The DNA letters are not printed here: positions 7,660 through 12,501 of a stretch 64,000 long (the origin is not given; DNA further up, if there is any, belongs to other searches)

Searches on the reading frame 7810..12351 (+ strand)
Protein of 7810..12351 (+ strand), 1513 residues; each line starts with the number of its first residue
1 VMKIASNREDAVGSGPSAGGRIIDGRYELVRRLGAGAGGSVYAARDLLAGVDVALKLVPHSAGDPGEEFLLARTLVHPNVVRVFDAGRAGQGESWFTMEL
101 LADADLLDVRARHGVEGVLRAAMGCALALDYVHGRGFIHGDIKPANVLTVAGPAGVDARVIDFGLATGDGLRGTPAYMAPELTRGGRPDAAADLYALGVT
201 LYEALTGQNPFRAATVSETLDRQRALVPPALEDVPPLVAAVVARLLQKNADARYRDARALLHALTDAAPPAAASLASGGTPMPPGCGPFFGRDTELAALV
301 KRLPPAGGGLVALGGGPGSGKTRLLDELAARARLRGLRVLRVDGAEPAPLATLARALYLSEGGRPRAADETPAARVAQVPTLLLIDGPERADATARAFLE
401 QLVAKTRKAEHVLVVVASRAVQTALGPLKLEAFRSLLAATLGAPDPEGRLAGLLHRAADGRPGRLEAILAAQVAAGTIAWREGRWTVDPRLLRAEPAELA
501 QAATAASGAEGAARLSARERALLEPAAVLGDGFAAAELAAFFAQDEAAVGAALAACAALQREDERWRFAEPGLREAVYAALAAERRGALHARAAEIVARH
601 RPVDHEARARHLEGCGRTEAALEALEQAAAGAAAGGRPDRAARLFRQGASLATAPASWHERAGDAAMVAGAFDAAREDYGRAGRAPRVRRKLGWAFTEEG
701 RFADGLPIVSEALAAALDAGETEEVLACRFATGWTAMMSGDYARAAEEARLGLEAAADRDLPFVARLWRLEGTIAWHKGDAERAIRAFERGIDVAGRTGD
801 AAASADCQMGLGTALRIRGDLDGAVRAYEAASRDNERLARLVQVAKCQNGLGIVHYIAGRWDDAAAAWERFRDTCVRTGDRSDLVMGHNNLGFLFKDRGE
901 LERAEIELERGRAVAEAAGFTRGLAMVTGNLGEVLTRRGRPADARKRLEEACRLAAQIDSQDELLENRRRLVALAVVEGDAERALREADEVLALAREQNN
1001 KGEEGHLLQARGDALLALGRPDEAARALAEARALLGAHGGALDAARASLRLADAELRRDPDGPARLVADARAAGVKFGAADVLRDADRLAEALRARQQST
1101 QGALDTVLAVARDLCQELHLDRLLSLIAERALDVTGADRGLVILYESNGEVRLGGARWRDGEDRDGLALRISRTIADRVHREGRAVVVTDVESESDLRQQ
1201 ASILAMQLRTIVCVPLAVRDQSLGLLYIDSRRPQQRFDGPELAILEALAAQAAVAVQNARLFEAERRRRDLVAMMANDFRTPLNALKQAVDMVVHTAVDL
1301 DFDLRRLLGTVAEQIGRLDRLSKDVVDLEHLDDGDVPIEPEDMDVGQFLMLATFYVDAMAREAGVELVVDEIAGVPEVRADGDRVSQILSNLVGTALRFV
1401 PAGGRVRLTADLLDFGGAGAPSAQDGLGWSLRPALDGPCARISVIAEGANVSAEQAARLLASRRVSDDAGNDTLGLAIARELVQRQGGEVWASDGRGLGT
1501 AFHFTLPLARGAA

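Call 47: search_protein_families(library=pfam, proteins=[window:7810-12351:+], max_evalue=0.001)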
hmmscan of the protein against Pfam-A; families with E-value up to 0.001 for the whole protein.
window:7810-12351:+ (1513 aa): 14 families
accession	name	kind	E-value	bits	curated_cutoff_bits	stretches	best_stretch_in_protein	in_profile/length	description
PF00069.31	Pkinase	-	7.3e-31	108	31.7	1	27-257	1-255/263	Protein kinase domain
PF13424.12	TPR_12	-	4.4e-18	65.7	30.1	3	888-955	6-75/77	Tetratricopeptide repeat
PF01590.32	GAF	-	6.7e-18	65.9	22.4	1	1120-1256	2-133/133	GAF domain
PF07714.23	PK_Tyr_Ser-Thr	-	1.8e-16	60.6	23.1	1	29-253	3-248/258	Protein tyrosine and serine/threonine kinase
PF13185.12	GAF_2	-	2.9e-16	60.3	28.6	1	1118-1257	2-136/136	GAF domain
PF07719.23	TPR_2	-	3.2e-13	49.1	27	0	1008-1034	4-30/34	Tetratricopeptide repeat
PF13492.12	GAF_3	-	6.9e-13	49.6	27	1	1120-1258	2-129/129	GAF domain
PF02518.31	HATPase_c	-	2.3e-11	44.5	26.4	1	1381-1509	2-110/111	Histidine kinase-, DNA gyrase B-, and HSP90-like ATPase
PF13191.12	AAA_16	-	1.1e-08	36.1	32.6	1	288-415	1-136/167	AAA ATPase domain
PF00512.31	HisKA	-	1.4e-07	31.9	26.9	1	1268-1334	2-66/66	His Kinase A (phospho-acceptor) domain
PF00515.34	TPR_1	-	1.2e-06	28.5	27.8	0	805-831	1-27/34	Tetratricopeptide repeat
PF17874.7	TPR_MalT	-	4e-05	23.5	45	1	726-874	40-190/336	MalT-like TPR region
PF13181.12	TPR_8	-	8.1e-05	22.9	25.7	0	770-794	6-30/34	Tetratricopeptide repeat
PF13432.12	TPR_16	-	0.00023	22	32.7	0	811-869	3-54/65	Tetratricopeptide repeat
